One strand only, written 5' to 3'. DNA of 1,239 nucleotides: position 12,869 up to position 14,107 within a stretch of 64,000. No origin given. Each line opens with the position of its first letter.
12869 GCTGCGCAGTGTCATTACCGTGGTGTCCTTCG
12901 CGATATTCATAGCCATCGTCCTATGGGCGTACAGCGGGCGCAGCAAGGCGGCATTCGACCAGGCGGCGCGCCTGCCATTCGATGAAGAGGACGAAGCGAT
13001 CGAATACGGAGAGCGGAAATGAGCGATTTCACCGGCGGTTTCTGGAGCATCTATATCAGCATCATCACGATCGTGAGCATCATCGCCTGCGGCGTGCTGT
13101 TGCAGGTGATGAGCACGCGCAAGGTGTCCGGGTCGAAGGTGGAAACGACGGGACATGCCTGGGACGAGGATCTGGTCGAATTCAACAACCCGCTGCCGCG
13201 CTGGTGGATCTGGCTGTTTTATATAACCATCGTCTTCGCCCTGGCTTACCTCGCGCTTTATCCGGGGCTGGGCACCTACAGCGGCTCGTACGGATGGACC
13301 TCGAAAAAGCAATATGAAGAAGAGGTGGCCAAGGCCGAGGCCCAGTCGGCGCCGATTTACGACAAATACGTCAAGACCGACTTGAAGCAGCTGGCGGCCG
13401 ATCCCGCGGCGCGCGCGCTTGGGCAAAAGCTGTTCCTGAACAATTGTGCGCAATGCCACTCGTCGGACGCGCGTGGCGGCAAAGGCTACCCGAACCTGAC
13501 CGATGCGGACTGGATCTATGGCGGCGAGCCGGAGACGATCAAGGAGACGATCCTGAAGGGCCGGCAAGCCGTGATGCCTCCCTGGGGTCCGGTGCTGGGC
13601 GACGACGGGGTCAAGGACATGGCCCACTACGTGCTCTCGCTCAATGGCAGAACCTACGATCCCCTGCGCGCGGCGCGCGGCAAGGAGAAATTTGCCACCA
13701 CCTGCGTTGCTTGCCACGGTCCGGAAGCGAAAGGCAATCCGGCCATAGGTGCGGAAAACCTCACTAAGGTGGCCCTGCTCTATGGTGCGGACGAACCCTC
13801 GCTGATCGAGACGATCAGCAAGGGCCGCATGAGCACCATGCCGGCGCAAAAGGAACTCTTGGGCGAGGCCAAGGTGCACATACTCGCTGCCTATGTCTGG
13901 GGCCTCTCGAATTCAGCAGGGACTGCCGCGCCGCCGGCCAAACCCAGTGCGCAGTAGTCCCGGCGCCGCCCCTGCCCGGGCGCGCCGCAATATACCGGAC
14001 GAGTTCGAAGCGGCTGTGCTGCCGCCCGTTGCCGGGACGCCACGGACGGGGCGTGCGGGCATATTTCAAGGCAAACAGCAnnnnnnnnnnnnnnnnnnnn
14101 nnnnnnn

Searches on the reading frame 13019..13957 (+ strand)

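Call 69: search_protein_families(library=pfam, proteins=[window:13019-13957:+], max_evalue=0.00001)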
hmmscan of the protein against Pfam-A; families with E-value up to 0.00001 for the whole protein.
window:13019-13957:+ (312 aa): 3 families
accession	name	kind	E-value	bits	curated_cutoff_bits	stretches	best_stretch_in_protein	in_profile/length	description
PF13442.11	Cytochrome_CBB3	-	6.7e-26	90.9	27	2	133-205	4-68/68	Cytochrome C oxidase, cbb3-type, subunit III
PF14715.11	FixP_N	-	4.3e-23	81.2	24.9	1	41-87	2-47/48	N-terminal domain of cytochrome oxidase-cbb3, FixP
PF00034.26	Cytochrom_C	-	4.8e-19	69.9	21.3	1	133-208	2-89/90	Cytochrome c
